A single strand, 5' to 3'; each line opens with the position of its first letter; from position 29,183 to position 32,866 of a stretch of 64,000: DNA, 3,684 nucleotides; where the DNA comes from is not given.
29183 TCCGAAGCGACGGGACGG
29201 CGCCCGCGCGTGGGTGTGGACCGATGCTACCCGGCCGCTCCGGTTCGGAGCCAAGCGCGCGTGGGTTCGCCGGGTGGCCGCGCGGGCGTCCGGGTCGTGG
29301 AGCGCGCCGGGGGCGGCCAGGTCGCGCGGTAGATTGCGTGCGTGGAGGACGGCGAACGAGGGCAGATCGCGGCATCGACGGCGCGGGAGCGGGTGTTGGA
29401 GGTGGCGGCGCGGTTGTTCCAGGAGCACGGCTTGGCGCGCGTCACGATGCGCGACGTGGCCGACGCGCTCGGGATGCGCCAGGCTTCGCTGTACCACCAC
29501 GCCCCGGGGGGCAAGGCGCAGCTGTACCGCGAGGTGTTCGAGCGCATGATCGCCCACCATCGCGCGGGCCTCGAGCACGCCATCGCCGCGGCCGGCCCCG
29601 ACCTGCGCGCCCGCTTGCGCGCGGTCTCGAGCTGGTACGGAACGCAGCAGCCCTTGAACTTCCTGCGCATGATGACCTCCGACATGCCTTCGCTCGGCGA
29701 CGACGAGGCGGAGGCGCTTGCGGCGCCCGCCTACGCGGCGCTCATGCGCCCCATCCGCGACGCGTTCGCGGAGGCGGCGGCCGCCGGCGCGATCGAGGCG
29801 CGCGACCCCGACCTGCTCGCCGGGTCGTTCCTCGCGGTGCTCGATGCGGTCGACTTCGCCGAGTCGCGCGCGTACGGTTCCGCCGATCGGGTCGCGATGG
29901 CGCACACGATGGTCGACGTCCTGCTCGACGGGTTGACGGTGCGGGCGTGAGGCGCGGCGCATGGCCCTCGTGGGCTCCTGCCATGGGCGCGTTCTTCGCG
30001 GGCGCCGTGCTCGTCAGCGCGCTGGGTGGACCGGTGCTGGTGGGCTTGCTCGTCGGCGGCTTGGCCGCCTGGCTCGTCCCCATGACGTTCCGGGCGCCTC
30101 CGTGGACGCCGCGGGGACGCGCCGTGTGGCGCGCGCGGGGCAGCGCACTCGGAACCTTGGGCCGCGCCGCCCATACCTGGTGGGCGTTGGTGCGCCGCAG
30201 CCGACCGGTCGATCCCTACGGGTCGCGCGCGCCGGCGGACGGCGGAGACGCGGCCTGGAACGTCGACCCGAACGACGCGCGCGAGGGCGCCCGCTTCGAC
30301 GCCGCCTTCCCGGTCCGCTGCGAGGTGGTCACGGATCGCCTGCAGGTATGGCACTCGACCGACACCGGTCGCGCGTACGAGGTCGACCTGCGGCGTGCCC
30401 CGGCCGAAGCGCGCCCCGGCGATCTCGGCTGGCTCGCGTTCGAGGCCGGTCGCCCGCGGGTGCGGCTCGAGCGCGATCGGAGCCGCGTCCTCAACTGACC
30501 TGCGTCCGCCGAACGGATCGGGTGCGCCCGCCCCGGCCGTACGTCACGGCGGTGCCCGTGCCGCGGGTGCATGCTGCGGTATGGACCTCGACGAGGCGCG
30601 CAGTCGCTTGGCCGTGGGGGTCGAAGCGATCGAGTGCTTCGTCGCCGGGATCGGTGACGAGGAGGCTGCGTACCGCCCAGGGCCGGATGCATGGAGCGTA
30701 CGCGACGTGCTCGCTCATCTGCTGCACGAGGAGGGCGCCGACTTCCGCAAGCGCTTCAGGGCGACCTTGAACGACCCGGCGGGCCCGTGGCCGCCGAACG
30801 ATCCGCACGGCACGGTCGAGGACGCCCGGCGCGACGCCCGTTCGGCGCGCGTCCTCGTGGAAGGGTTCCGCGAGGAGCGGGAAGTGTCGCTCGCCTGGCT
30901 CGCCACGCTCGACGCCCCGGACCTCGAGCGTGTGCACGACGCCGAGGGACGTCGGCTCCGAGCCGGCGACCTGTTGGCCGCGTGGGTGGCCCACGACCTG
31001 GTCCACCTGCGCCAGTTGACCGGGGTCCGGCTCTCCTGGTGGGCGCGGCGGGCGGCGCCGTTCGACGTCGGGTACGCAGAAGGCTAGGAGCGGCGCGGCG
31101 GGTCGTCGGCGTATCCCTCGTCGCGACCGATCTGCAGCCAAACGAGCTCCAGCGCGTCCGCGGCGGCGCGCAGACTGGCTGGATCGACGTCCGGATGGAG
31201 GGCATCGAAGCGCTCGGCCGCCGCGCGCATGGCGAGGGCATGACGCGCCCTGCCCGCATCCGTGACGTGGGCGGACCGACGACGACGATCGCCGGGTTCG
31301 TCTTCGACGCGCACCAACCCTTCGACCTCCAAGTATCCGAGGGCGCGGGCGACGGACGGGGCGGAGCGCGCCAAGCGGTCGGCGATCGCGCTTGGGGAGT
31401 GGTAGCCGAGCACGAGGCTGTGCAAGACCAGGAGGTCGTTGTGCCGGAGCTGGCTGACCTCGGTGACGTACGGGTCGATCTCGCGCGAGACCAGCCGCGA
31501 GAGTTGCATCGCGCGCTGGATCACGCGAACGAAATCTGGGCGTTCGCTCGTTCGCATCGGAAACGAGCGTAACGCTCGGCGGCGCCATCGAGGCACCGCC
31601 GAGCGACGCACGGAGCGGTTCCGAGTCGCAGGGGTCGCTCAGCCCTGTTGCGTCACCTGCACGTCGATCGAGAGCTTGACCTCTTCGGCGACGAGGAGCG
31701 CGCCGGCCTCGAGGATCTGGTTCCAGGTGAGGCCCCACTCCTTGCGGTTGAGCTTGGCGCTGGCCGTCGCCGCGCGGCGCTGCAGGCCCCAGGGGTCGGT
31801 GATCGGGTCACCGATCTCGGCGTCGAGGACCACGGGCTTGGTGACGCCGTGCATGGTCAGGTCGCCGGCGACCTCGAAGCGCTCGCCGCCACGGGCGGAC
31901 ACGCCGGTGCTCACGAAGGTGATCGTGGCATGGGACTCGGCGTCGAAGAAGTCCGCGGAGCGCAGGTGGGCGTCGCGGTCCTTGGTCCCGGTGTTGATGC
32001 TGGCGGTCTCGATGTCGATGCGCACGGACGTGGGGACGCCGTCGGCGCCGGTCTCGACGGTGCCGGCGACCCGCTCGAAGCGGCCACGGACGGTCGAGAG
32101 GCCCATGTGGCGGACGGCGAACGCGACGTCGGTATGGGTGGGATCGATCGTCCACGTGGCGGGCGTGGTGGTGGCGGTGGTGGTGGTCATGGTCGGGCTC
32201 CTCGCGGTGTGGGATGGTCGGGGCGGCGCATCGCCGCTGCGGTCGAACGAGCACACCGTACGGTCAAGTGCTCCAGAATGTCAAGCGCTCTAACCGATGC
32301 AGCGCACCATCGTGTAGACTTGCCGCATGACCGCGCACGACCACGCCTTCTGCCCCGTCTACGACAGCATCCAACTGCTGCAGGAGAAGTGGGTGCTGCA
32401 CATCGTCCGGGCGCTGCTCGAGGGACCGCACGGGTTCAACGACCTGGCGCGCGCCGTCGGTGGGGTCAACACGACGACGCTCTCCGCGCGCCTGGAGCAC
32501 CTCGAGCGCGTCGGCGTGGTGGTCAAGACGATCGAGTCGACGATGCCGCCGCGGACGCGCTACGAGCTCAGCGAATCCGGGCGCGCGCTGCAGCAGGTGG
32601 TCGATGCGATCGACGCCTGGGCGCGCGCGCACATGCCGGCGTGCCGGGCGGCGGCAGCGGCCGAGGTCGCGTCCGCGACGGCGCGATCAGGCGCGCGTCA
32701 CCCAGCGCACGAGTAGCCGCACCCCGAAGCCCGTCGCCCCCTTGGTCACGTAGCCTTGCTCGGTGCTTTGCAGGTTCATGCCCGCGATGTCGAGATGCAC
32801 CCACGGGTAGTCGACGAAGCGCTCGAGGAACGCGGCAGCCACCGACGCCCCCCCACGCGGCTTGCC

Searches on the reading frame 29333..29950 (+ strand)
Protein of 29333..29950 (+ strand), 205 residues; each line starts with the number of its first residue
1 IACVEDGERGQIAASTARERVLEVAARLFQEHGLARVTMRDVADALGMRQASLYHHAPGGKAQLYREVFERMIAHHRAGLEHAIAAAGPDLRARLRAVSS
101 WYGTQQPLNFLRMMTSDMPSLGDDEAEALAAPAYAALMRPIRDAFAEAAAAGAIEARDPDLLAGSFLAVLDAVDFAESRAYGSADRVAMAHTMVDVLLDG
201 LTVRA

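Call 60: search_protein_families(library=pfam, proteins=[window:29333-29950:+], max_evalue=0.00001)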
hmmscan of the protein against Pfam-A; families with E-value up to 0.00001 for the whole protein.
window:29333-29950:+ (205 aa): 1 family
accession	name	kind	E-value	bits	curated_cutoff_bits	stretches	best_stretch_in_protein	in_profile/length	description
PF00440.29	TetR_N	-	1.7e-13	50.6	24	1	22-68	2-47/47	Bacterial regulatory proteins, tetR family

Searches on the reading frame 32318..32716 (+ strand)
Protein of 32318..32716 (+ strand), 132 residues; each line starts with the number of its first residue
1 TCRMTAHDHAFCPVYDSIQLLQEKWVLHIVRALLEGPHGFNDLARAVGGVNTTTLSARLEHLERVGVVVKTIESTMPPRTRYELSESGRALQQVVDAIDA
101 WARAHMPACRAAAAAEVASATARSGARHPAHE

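Call 60: search_protein_families(library=pfam, proteins=[window:32318-32716:+], max_evalue=0.00001)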
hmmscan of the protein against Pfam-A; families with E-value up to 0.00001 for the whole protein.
window:32318-32716:+ (132 aa): 1 family
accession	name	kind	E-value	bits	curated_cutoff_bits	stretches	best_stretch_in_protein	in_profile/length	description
PF01638.23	HxlR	-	5.9e-21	74.6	20.8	1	20-107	1-88/91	HxlR-like helix-turn-helix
